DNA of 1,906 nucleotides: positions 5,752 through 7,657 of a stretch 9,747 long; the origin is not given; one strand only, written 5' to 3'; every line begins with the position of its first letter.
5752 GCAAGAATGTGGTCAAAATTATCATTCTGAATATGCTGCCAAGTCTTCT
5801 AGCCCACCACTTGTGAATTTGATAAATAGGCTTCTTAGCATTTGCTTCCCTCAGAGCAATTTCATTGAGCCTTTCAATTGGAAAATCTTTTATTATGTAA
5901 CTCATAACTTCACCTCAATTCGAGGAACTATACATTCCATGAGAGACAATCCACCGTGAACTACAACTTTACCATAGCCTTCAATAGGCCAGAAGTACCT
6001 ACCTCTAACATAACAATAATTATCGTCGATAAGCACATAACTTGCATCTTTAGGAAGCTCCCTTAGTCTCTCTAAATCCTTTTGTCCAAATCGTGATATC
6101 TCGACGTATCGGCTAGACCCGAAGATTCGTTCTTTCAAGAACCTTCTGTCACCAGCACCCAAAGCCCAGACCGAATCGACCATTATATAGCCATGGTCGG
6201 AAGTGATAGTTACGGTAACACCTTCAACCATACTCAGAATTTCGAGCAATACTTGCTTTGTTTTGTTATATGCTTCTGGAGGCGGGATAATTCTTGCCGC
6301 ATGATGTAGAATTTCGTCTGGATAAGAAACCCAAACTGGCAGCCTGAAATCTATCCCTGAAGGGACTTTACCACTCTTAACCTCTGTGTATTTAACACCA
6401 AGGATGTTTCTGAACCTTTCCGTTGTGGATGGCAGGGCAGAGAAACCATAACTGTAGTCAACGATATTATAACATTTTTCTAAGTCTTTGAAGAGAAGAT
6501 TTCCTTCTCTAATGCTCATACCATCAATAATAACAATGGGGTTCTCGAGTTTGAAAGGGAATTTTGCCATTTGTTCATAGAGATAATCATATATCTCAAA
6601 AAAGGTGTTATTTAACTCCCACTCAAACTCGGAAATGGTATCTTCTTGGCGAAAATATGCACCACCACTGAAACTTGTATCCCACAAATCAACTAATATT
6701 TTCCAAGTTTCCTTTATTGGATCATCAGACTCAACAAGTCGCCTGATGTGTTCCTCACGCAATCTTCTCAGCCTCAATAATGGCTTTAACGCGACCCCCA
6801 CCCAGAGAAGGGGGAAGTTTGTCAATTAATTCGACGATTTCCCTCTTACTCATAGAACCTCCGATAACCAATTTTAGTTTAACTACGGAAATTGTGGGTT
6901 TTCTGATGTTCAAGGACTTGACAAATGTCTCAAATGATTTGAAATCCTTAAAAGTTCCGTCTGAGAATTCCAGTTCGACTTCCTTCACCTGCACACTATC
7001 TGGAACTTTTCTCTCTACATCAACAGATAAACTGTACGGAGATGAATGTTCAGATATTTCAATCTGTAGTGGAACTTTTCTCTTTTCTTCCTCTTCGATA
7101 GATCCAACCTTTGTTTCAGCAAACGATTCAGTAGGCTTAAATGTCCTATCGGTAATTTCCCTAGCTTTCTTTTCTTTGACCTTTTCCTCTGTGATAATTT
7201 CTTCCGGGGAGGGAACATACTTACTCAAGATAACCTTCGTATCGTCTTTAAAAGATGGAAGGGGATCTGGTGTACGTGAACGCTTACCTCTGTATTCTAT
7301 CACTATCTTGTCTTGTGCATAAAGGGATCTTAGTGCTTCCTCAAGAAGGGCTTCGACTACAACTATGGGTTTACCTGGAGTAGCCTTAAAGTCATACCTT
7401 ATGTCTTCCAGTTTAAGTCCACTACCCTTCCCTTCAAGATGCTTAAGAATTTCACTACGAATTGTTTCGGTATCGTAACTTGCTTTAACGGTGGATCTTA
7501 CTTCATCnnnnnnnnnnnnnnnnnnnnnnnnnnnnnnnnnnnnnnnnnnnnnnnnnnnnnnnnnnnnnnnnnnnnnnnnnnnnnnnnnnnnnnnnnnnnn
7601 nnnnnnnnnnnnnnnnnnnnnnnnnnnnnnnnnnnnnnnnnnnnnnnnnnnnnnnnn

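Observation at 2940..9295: Minimal four-gene BREX-related system: DUF499 ATPase + mini-PglZ + DUF1156 Zn-ribbon MTase + BrxB-like, with no helicase, BrxL or intact nuclease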

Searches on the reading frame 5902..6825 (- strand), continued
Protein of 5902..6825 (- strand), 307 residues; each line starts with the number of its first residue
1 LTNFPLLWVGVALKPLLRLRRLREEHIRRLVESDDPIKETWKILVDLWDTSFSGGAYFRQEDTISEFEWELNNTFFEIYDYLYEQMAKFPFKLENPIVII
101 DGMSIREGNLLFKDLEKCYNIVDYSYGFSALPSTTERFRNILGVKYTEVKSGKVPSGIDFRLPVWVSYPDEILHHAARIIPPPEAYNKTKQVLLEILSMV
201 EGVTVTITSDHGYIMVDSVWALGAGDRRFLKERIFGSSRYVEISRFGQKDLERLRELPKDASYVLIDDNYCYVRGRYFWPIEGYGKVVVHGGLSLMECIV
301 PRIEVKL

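Call 83: search_protein_families(library=pfam, proteins=[L081:15827-17449:+, L100:15064-16692:+, L100:16755-19487:+, L103:6679-8202:+, L081:10828-12111:+, L100:10888-11925:+, L072:5836-6948:+, L072:6875-8326:+, L091:11848-13479:+], max_evalue=0.01)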
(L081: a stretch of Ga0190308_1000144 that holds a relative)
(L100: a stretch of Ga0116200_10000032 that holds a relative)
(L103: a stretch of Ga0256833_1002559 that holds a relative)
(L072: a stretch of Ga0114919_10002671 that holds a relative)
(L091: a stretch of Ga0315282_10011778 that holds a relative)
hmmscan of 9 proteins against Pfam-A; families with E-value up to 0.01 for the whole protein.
L081:15827-17449:+ (541 aa): 7 families
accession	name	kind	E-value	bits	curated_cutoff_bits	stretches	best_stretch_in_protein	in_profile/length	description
PF04851.21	ResIII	-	8.7e-26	91.2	22.5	1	105-263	2-164/164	Type III restriction enzyme, res subunit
PF00271.37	Helicase_C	-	1.2e-20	74.2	23.5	1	385-489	7-109/110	Helicase conserved C-terminal domain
PF00270.35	DEAD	-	7.7e-14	52.2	26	1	111-262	4-161/167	DEAD/DEAH box helicase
PF16203.11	ERCC3_RAD25_C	-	8.6e-10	38.8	27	1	359-509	23-171/248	ERCC3/RAD25/XPB C-terminal helicase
PF18766.7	SWI2_SNF2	-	2.5e-09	37.5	26.7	1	120-327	16-213/221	SWI2/SNF2 ATPase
PF00176.29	SNF2-rel_dom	-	2.7e-08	33.7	24.9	1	131-246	26-145/290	SNF2-related domain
PF22590.2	Cas3-like_C_2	-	1.7e-05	25.4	27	1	395-489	2-104/106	CRISPR-associated nuclease/helicase Cas3, C-terminal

L100:15064-16692:+ (543 aa): 7 families
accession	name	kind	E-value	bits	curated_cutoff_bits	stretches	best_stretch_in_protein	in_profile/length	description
PF04851.21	ResIII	-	5.1e-24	85.5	22.5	1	111-269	2-164/164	Type III restriction enzyme, res subunit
PF00271.37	Helicase_C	-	7.5e-22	78.1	23.5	1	386-495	2-109/110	Helicase conserved C-terminal domain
PF00270.35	DEAD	-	2.2e-14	54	26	1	117-268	4-161/167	DEAD/DEAH box helicase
PF16203.11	ERCC3_RAD25_C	-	5e-12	46.1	27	1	366-515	24-171/248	ERCC3/RAD25/XPB C-terminal helicase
PF18766.7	SWI2_SNF2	-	4e-10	40.2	26.7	1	122-328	15-208/221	SWI2/SNF2 ATPase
PF00176.29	SNF2-rel_dom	-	2.4e-08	33.8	24.9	1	131-252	20-145/290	SNF2-related domain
PF22590.2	Cas3-like_C_2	-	3.9e-08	33.9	27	1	402-495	3-104/106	CRISPR-associated nuclease/helicase Cas3, C-terminal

L100:16755-19487:+ (911 aa): 10 families
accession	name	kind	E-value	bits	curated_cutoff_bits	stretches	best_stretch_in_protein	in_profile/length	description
PF00580.27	UvrD-helicase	-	2.1e-47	162.5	23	1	26-282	2-268/271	UvrD/REP helicase N-terminal domain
PF13361.12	UvrD_C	-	1.7e-36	126.8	25.6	2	546-637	275-349/350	UvrD-like helicase C-terminal domain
PF13245.12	AAA_19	-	1e-21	78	25.1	1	30-268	2-132/134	AAA domain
PF12705.13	PDDEXK_1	-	2e-20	74.2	22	1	681-908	1-247/247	PD-(D/E)XK nuclease superfamily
PF13538.12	UvrD_C_2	-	1.8e-10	41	27.4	1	562-585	4-29/52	UvrD-like helicase C-terminal domain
PF01443.25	Viral_helicase1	-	5.1e-07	30.2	21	0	221-268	51-100/228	Viral superfamily 1 RNA helicase core domain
PF01930.23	Cas_Cas4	-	1.4e-06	29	22.7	1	795-907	52-158/160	Domain of unknown function DUF83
PF13604.12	AAA_30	-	3.6e-06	27.3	27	0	29-89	6-66/191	AAA domain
PF10926.14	DUF2800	-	0.0018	18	21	1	753-841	68-159/368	Protein of unknown function (DUF2800)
PF00270.35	DEAD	-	0.008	16.4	26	0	34-86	11-63/167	DEAD/DEAH box helicase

L103:6679-8202:+ (508 aa): 7 families
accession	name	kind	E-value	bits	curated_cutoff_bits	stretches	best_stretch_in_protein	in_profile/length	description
PF04851.21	ResIII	-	3.9e-25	89.1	22.5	1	88-246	2-164/164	Type III restriction enzyme, res subunit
PF00271.37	Helicase_C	-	6.2e-20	71.9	23.5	1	367-465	11-109/110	Helicase conserved C-terminal domain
PF00270.35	DEAD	-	5.9e-12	46.1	26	1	93-245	3-161/167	DEAD/DEAH box helicase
PF18766.7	SWI2_SNF2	-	3.5e-09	37.1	26.7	1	103-306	16-209/221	SWI2/SNF2 ATPase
PF00176.29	SNF2-rel_dom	-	2.8e-08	33.6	24.9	1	114-230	26-146/290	SNF2-related domain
PF16203.11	ERCC3_RAD25_C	-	2.2e-06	27.6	27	1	372-485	61-171/248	ERCC3/RAD25/XPB C-terminal helicase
PF22590.2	Cas3-like_C_2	-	5.1e-06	27.1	27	1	372-465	3-104/106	CRISPR-associated nuclease/helicase Cas3, C-terminal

L081:10828-12111:+ (428 aa): 2 families
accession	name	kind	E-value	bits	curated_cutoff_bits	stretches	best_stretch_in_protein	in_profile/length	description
PF19276.4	HD_assoc_2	-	1.5e-14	54.4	23.1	1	212-423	1-213/222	HD associated region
PF01966.28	HD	-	1e-12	48.8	22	1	72-153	1-79/116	HD domain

L100:10888-11925:+ (346 aa): 1 family
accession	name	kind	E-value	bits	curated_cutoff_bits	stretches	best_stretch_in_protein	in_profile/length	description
PF12686.12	DUF3800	-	0.0038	18.4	21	1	51-249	25-145/149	Protein of unknown function (DUF3800)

L072:5836-6948:+ (371 aa): 0 families

L072:6875-8326:+ (484 aa): 3 families
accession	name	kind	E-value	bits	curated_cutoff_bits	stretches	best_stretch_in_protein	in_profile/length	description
PF13401.12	AAA_22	-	5.2e-07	30.5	27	1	87-163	5-78/130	AAA domain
PF10923.14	BrxC_BrxD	-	0.00067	19.1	22.2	0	86-111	48-73/414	BREX system ATP-binding protein BrxC/D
PF13191.12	AAA_16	-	0.0011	19.9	32.6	0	73-317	11-142/167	AAA ATPase domain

L091:11848-13479:+ (544 aa): 7 families
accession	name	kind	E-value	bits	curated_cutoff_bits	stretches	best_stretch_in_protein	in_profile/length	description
PF04851.21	ResIII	-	2.2e-24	86.6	22.5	1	111-268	3-164/164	Type III restriction enzyme, res subunit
PF00271.37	Helicase_C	-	3.8e-19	69.4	23.5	1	393-495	9-109/110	Helicase conserved C-terminal domain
PF00270.35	DEAD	-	9.4e-13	48.7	26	1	116-267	4-161/167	DEAD/DEAH box helicase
PF16203.11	ERCC3_RAD25_C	-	1.7e-10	41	27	1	374-505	33-161/248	ERCC3/RAD25/XPB C-terminal helicase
PF18766.7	SWI2_SNF2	-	4.5e-10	40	26.7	1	114-316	5-201/221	SWI2/SNF2 ATPase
PF00176.29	SNF2-rel_dom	-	3.4e-06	26.8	24.9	1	131-266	21-163/290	SNF2-related domain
PF22590.2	Cas3-like_C_2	-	2.6e-05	24.9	27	1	402-495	3-104/106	CRISPR-associated nuclease/helicase Cas3, C-terminal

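Call 98: search_protein_families(library=padloc, proteins=[L100:15064-16692:+, L028:8771-11545:+, L028:8259-8771:+, L028:1181-3931:+, L028:3935-4942:+, L028:4942-8241:+, L028:11542-14160:+], max_evalue=0.001)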
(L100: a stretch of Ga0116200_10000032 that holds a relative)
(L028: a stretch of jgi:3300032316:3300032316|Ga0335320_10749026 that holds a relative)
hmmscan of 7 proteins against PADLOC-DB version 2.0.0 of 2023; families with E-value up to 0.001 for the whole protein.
L100:15064-16692:+ (543 aa): 37 families (the best 25 are shown)
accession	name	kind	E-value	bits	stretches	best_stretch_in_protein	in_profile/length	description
PDLC02707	PbeA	-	1.7e-82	276.1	1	108-509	248-631/672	PbeA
PDLC02704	PbeA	-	3.1e-73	245.4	1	106-522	250-660/682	PbeA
PDLC02706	PbeA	-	4.5e-49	165.7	1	115-534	272-695/722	PbeA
PDLC02703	PbeA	-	2.5e-31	106.9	2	112-326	246-463/626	PbeA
PDLC02705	PbeA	-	7e-23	78.6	1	116-536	253-658/691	PbeA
PDLC01770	Cas3g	-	1.2e-12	45.2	1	372-514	220-357/733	-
PDLC00938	Cas3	-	1.2e-11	42.4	1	386-522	208-347/358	CRISPR-associated helicase Cas3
PDLC01710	Cas3a1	-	2e-11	41.1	2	112-177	197-265/745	Cas3_1_CAS-I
PDLC01252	Cas3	-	4e-11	40.9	1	379-507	175-298/324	CAS-I; effector_G3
PDLC03597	REase_MTase_IIG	-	5.6e-11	38.7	1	449-524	546-622/1646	Type IIG restriction enzyme-methyltransferase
PDLC02503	BrxHI|BrxHII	-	6.5e-11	39.3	1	402-496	249-343/698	BrxHI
PDLC03658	mREase_IV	-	2.6e-10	36.7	1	440-504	490-554/953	Type IV methyl-directed restriction enzyme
PDLC01757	Cas3b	-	1.3e-09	35.2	1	367-530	374-529/676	-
PDLC02501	BrxHI|BrxHII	-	3.2e-08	30.1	1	397-497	244-344/925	BrxHI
PDLC03659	mREase_IV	-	3.8e-08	29.7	1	417-500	475-558/945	Type IV methyl-directed restriction enzyme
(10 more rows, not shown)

L028:8771-11545:+ (924 aa): 48 families (the best 25 are shown)
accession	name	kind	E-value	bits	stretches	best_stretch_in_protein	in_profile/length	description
PDLC02500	BrxHI|BrxHII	-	1.6e-100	336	1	95-863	89-815/933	BrxHI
PDLC00659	HmaA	-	2.2e-94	315.2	1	84-679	92-675/1176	SNF2 helicase / DEAD-box helicase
PDLC02504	BrxHI|BrxHII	-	7e-81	270.5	2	90-393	103-403/971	BrxHII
PDLC02634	DrmD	-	2e-77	258.9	1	1-731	1-696/900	DrmD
PDLC02621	DrmD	-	7.8e-77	257.4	1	99-725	124-733/1040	DrmD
PDLC02620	DrmD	-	5.1e-65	218.1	2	88-390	91-394/1060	DrmD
PDLC02623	DrmD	-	3.3e-58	195.3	2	470-676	481-687/1040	DrmD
PDLC02840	DpdE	-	5.2e-56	188.6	2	88-295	152-335/1091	DpdE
PDLC02843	DpdE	-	1.1e-52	177.2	2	86-297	148-338/1091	DpdE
PDLC02619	DrmD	-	8.4e-52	174.4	2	89-387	25-325/872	DrmD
PDLC02572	DrmA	-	8e-50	167.7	1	115-655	137-659/1043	DrmA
PDLC02632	DrmD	-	2.4e-45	153.2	2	115-388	142-425/662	DrmD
PDLC02633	DrmD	-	1.2e-40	137.3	2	112-388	140-427/839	DrmD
PDLC02844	DpdE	-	8.9e-40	134.4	2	83-282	140-326/1074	DpdE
PDLC02846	DpdE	-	6.4e-38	128.2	2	86-290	152-351/1034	DpdE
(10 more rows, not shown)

L028:8259-8771:+ (170 aa): 0 families

L028:1181-3931:+ (916 aa): 1 family
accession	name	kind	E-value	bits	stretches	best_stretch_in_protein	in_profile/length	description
PDLC01994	RtcR_PspF1--CARF_AAA_HTH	-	0.00028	18.1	0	59-87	181-208/468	-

L028:3935-4942:+ (335 aa): 0 families

L028:4942-8241:+ (1099 aa): 17 families
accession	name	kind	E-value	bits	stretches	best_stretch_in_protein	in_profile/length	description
PDLC00660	HmaB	-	4.5e-28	95.6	1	517-936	397-808/967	DNA-adenine methylase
PDLC00661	HmaB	-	2e-27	93.5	1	706-942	570-814/973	DNA-adenine methylase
PDLC02189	DUF1156_MTase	-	2.6e-20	70.3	1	704-885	546-711/944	-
PDLC03233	MTase_II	-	1.9e-18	64.4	2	688-853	477-644/731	Type II methyltransferase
PDLC02541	PglX|PglXI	-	1e-17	61.6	1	685-817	474-590/919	PglXI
PDLC03352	MTase_II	-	1.6e-13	47.5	1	543-733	413-594/1023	Type II methyltransferase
PDLC03314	MTase_II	-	4.8e-13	46.1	1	705-882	547-708/944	Type II methyltransferase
PDLC03325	MTase_II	-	3.5e-11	40.5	2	148-202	95-149/426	Type II methyltransferase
PDLC03346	MTase_II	-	4.6e-11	39.2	1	703-852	606-736/1068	Type II methyltransferase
PDLC03312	MTase_II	-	8.7e-11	38.2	1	691-853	1115-1267/1344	Type II methyltransferase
PDLC03380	MTase_II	-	3.6e-08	31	1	148-200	60-112/393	Type II methyltransferase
PDLC03376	MTase_II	-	5.1e-07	27.7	0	148-191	60-103/249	Type II methyltransferase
PDLC03322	MTase_II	-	3.1e-06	24.3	1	147-205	67-125/446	Type II methyltransferase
PDLC03367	MTase_II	-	1.3e-05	21.7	1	148-201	45-98/633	Type II methyltransferase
PDLC03319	MTase_II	-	0.00012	19.1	0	702-818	289-392/503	Type II methyltransferase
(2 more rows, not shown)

L028:11542-14160:+ (872 aa): 0 families

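Call 105: search_protein_families(library=pfam, proteins=[L045:1116-2630:-, L045:14297-16141:-, L052:49-2070:-, L078:1521-2984:+, L078:15009-17045:-, L080:4834-6381:+, L080:13921-15516:+, L080:13023-14129:+, L036:3-1280:+, L010:19761-22286:-], max_evalue=0.001)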
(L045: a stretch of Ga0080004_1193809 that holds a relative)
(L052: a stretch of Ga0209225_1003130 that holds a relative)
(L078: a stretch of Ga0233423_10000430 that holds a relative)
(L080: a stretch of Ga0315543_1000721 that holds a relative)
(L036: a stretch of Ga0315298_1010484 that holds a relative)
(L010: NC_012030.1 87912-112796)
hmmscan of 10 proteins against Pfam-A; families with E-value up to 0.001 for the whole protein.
L045:1116-2630:- (505 aa): 0 families

L045:14297-16141:- (615 aa): 3 families
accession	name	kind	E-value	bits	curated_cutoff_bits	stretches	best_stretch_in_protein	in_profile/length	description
PF14307.12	Glyco_tran_WbsX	-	4.8e-11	43.2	25.1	1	312-607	43-349/350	Glycosyltransferase WbsX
PF16317.11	Glyco_hydro_99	-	1.2e-08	35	33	1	399-597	128-307/341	Glycosyl hydrolase family 99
PF18884.5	TSP3_bac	-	2.1e-07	31.1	25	1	54-75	1-22/22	Bacterial TSP3 repeat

L052:49-2070:- (674 aa): 8 families
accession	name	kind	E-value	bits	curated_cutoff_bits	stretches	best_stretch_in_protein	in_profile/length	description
PF13476.12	AAA_23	-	2e-09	38.8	27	1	28-299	1-201/201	AAA domain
PF02463.25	SMC_N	-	1.9e-07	31.2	40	0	27-79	3-56/220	RecF/RecN/SMC N terminal domain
PF04513.17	Baculo_PEP_C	-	2.9e-06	27.8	38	0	243-325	21-98/140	Baculovirus polyhedron envelope protein, PEP, C terminus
PF13304.12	AAA_21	-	6.1e-05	23.7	27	0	55-73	7-25/304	AAA domain, putative AbiEii toxin, Type IV TA system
PF10392.15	COG5_N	-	0.00012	22.8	31.2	1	195-296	15-114/132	Conserved oligomeric Golgi complex subunit 5, N-terminal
PF06009.19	Laminin_II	-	0.0003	21.2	33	0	365-430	43-108/138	Laminin Domain II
PF13555.12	AAA_29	-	0.00044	20.4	27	1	27-75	2-50/61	P-loop containing region of AAA domain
PF05531.17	NPV_P10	-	0.00089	20.1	29.8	0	371-426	15-63/75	Nucleopolyhedrovirus P10 protein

L078:1521-2984:+ (488 aa): 2 families
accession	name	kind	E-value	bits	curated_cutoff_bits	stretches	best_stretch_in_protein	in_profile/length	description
PF00587.30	tRNA-synt_2b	-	2.8e-35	122.4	29.3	1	285-464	6-179/179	tRNA synthetase class II core domain (G, H, P, S and T)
PF02403.27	Seryl_tRNA_N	-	9.7e-28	97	28.2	1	65-172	1-108/108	Seryl-tRNA synthetase N-terminal domain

L078:15009-17045:- (679 aa): 22 families
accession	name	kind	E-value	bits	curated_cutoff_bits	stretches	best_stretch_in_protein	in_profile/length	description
PF00005.33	ABC_tran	-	3.5e-53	180.3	25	2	45-230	2-137/137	ABC transporter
PF12848.13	ABC_tran_Xtn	-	5.7e-25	87.7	25.9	1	269-345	1-78/85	ABC transporter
PF13304.12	AAA_21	-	7.2e-17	62.8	27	2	58-95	3-42/304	AAA domain, putative AbiEii toxin, Type IV TA system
PF02463.25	SMC_N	-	1.5e-10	41.3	40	0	198-262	133-203/220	RecF/RecN/SMC N terminal domain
PF16326.10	ABC_tran_CTD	-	1.8e-07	31.7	32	1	617-675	8-66/69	ABC transporter C-terminal domain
PF13476.12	AAA_23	-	1e-06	30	27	0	44-74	10-39/201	AAA domain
PF24389.1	ORC-CDC6-like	-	2.8e-06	26.8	27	0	49-74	27-52/571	ORC-CDC6-like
PF13555.12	AAA_29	-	3e-06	27.3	27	0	44-71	12-39/61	P-loop containing region of AAA domain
PF13521.12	AAA_28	-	5.8e-06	27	27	0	57-118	2-58/164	AAA domain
PF02367.23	TsaE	-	6.5e-06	26.6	26.6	0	40-75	7-42/128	Threonylcarbamoyl adenosine biosynthesis protein TsaE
PF05729.18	NACHT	-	7.9e-06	26.2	26.7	0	394-413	2-21/167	NACHT domain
PF13401.12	AAA_22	-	1.3e-05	26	27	0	56-140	7-82/130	AAA domain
PF00004.35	AAA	-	1.9e-05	25.6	21.2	0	396-416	2-22/131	ATPase family associated with various cellular activities (AAA)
PF13479.12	AAA_24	-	5.6e-05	23.5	27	0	393-416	3-23/195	AAA domain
PF13481.12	AAA_25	-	8.8e-05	22.6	27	0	388-409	29-50/195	AAA domain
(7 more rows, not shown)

L080:4834-6381:+ (516 aa): 2 families
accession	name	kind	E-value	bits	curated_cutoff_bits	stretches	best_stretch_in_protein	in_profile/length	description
PF00390.24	malic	-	1.9e-25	90.1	23.1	1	94-225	3-182/182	Malic enzyme, N-terminal domain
PF03949.21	Malic_M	-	3.4e-22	79.4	23.5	2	240-320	2-90/258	Malic enzyme, NAD binding domain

L080:13921-15516:+ (532 aa): 2 families
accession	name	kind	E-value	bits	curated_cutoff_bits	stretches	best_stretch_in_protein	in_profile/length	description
PF13401.12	AAA_22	-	2.1e-07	31.8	27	1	132-210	5-80/130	AAA domain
PF13191.12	AAA_16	-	0.00026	21.9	32.6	0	118-364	11-143/167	AAA ATPase domain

L080:13023-14129:+ (369 aa): 0 families

L036:3-1280:+ (426 aa): 2 families
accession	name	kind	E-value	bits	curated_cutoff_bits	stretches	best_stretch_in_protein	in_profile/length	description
PF02371.22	Transposase_20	-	3.5e-24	85.4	21.3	1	295-380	2-86/87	Transposase IS116/IS110/IS902 family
PF01548.23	DEDD_Tnp_IS110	-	2.1e-17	63.8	29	1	95-233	1-150/155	Transposase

L010:19761-22286:- (842 aa): 12 families
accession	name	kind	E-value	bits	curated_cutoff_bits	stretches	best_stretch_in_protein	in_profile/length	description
PF07728.20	AAA_5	-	4.4e-14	53.1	22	1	530-702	1-139/139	AAA domain (dynein-related subfamily)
PF20296.3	MTaX1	-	2.3e-09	38.2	25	1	50-163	2-109/111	Methylase-associated X1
PF13245.12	AAA_19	-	8.6e-05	23.2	25.1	1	526-639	9-115/134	AAA domain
PF13401.12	AAA_22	-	0.00011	22.9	27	1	529-625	6-96/130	AAA domain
PF20030.5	bpMoxR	-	0.00014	21.4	27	1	514-555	17-58/205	MoxR domain in the MoxR-vWA-beta-propeller ternary systems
PF01078.27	Mg_chelatase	-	0.0002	21.2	20.3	1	513-554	7-48/207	Magnesium chelatase, subunit ChlI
PF20720.3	nSTAND3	-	0.00031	20.9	27.2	1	517-560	6-50/155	Novel STAND NTPase 3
PF13191.12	AAA_16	-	0.00045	21.2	32.6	0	518-556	13-52/167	AAA ATPase domain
PF13238.12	AAA_18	-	0.00047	21.1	29.4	0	531-560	1-32/128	AAA domain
PF12775.13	AAA_7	-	0.00061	19.8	25.8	0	522-561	27-67/181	P-loop containing dynein motor region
PF06068.19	TIP49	-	0.00097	18.8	23.8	0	517-559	39-81/347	TIP49 P-loop domain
PF03266.21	NTPase_1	-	0.00098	19.4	23.9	0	530-555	1-26/168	NTPase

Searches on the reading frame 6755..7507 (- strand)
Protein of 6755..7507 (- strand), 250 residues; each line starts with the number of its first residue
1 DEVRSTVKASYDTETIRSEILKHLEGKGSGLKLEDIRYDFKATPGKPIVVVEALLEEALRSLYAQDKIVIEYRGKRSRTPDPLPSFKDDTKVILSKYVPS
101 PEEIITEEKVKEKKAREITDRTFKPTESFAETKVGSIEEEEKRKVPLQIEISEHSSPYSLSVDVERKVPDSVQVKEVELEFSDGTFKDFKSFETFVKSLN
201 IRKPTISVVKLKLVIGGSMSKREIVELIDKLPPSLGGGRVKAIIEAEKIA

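Call 94: predict_structure(alignment_id=A4)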
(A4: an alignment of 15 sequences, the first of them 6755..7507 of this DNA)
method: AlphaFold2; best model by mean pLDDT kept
length: 250 residues; sequences in the alignment: 15
mean_pLDDT: 69.6   pTM: 0.38
mean pLDDT of the five models: 69.6, 69.5, 66.1, 64.8, 64.7
residues with pLDDT >= 90: 5; 70-90: 153; 50-70: 49; < 50: 43
segments of 3 or more residues with pLDDT < 50: 103-145
pLDDT, mean of each block of 10 residues (from residue 1): 59 81 85 87 74 83 88 82 83 83 48 40 33 34 53 75 77 71 71 73 59 74 82 69 76
secondary structure, 60 per line:
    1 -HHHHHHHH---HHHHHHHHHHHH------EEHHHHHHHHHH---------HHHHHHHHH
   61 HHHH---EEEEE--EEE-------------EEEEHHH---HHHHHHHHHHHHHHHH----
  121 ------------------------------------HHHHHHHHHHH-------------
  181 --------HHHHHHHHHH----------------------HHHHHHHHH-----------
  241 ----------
elements in order: H2-9 H13-24 H33-42 H52-64 E68-72 E75-77 E91-94 H101-116 H157-167 H189-198 H221-229
